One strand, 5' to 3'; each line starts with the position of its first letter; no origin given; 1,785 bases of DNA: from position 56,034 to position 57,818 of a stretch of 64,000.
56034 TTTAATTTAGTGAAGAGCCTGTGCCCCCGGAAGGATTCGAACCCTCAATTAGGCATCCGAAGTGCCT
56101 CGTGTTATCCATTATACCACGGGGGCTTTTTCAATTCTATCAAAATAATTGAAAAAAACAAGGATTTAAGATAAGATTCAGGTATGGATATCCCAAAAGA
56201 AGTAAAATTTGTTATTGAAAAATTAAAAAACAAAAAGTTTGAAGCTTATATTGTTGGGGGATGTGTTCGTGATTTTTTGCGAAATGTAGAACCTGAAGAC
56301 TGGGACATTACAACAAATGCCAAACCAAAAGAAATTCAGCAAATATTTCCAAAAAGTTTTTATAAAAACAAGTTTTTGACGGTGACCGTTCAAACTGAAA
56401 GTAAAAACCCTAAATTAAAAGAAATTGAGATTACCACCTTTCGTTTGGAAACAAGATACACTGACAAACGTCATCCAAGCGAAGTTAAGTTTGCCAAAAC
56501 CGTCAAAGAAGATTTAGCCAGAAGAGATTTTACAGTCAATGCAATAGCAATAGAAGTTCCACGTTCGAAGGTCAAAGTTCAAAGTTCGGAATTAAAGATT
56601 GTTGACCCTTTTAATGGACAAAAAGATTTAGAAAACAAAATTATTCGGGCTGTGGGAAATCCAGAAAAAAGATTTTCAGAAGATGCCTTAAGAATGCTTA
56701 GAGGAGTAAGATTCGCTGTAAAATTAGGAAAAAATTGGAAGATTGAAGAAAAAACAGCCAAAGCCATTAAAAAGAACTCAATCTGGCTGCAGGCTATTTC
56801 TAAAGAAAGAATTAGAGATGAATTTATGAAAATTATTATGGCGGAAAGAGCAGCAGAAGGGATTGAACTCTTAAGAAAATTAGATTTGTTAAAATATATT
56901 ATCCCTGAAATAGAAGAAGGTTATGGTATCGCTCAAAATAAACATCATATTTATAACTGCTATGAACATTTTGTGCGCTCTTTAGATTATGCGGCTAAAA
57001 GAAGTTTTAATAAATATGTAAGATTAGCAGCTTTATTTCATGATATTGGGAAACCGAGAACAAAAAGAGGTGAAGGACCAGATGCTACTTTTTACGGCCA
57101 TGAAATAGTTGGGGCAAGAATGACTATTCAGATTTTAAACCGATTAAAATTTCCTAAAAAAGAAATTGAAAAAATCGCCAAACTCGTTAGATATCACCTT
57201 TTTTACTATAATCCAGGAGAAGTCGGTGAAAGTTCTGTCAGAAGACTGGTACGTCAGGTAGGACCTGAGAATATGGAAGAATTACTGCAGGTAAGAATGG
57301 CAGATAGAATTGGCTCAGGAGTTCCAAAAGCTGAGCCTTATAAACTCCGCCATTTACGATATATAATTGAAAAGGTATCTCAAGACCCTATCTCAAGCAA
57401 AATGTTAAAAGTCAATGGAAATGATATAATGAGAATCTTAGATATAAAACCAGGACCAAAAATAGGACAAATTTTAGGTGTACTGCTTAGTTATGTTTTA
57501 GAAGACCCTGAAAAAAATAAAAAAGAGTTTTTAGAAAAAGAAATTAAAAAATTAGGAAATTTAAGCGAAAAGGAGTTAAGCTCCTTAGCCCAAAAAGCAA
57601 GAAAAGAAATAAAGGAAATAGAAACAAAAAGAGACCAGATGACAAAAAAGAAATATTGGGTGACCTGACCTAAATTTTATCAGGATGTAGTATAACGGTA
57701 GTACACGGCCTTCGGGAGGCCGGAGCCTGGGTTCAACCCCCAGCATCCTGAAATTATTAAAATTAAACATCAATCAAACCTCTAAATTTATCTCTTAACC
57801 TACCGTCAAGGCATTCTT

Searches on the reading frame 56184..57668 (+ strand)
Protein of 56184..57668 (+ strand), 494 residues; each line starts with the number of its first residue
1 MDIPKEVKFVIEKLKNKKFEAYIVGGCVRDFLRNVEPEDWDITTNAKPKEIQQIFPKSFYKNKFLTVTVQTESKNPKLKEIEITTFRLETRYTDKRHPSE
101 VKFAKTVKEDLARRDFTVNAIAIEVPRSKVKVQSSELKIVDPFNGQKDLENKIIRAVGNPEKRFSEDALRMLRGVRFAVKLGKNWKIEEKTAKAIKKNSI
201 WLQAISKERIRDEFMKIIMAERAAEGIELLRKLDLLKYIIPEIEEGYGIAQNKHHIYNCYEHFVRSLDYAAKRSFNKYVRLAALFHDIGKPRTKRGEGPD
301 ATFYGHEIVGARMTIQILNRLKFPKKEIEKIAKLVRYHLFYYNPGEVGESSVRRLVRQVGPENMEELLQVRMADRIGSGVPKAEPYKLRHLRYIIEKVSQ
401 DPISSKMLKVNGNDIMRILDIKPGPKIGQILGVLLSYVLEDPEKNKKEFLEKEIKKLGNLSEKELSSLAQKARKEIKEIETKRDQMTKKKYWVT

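Call 78: search_protein_families(library=pfam, proteins=[window:56184-57668:+], max_evalue=0.0001)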
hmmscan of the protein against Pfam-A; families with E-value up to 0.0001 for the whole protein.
window:56184-57668:+ (494 aa): 4 families
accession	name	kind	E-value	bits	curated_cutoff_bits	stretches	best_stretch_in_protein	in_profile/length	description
PF01743.26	PolyA_pol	-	1.3e-35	122.9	23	1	21-155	1-126/126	Poly A polymerase head domain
PF12627.12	PolyA_pol_RNAbd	-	1.1e-19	70.4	22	1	186-244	3-61/64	Probable RNA and SrmB- binding site of polymerase A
PF13735.12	tRNA_NucTran2_2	-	3.6e-12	46.9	27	1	316-452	26-147/149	tRNA nucleotidyltransferase domain 2 putative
PF01966.28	HD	-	1.1e-11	45.5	22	1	261-371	3-108/116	HD domain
